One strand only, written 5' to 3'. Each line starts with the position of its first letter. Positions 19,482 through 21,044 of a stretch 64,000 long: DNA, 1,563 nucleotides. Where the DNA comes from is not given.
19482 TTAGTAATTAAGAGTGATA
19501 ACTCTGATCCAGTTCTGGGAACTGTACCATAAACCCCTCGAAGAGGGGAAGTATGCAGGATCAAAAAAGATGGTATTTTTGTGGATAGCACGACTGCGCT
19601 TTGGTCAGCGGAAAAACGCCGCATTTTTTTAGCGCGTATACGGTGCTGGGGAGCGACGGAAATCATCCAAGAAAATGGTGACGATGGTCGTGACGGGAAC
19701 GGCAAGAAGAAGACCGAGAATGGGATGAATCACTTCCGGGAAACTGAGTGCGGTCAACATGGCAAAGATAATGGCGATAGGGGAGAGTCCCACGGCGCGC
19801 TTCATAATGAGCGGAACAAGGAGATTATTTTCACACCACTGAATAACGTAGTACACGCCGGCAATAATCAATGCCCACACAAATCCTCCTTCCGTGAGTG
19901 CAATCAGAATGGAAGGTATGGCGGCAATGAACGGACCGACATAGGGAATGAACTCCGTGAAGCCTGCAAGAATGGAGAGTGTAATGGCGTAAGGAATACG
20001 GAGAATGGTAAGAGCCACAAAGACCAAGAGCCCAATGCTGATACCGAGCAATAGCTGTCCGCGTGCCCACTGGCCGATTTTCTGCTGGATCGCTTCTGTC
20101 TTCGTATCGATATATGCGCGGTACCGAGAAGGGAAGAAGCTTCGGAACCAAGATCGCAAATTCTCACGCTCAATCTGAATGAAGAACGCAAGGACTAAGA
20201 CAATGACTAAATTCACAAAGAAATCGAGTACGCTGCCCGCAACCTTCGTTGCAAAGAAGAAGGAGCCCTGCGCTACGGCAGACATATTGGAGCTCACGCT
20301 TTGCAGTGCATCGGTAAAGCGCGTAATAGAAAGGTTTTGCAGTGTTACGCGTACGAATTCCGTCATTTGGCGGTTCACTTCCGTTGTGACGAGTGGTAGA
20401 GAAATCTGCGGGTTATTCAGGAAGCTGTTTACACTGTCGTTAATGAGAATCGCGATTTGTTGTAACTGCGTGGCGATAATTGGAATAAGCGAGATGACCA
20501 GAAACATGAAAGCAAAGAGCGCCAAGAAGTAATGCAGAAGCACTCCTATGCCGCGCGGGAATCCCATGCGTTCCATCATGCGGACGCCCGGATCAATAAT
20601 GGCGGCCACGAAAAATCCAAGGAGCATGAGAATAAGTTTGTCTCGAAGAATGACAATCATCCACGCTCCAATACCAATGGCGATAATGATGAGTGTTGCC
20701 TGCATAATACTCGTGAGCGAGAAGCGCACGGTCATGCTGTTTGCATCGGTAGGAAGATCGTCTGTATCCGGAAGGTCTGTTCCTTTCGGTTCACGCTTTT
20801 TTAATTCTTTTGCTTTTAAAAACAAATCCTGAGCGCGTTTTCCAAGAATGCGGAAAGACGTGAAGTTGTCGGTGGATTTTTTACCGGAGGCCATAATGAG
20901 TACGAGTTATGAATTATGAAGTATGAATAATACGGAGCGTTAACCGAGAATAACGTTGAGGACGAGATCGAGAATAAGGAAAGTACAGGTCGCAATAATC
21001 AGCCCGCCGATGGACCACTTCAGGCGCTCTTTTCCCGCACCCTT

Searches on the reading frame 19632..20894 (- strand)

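Call 74: search_protein_families(library=ncbifam, proteins=[window:19632-20894:-], max_evalue=1e-10)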
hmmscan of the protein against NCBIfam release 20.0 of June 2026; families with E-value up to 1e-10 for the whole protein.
window:19632-20894:- (421 aa): 3 families
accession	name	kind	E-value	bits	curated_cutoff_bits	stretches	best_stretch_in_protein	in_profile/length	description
TIGR02872.1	spore_ytvI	equivalog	2e-29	103.1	198.15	1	67-404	2-335/341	sporulation integral membrane protein YtvI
NF045801.1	efflux_ABUW_0982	equivalog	2.2e-22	79.6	675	1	64-413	6-344/392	chloramphenicol efflux transporter CxpE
NF008930.0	PRK12287.1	subfamily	5.9e-17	62.3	318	1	62-410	14-326/344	AI-2E family transporter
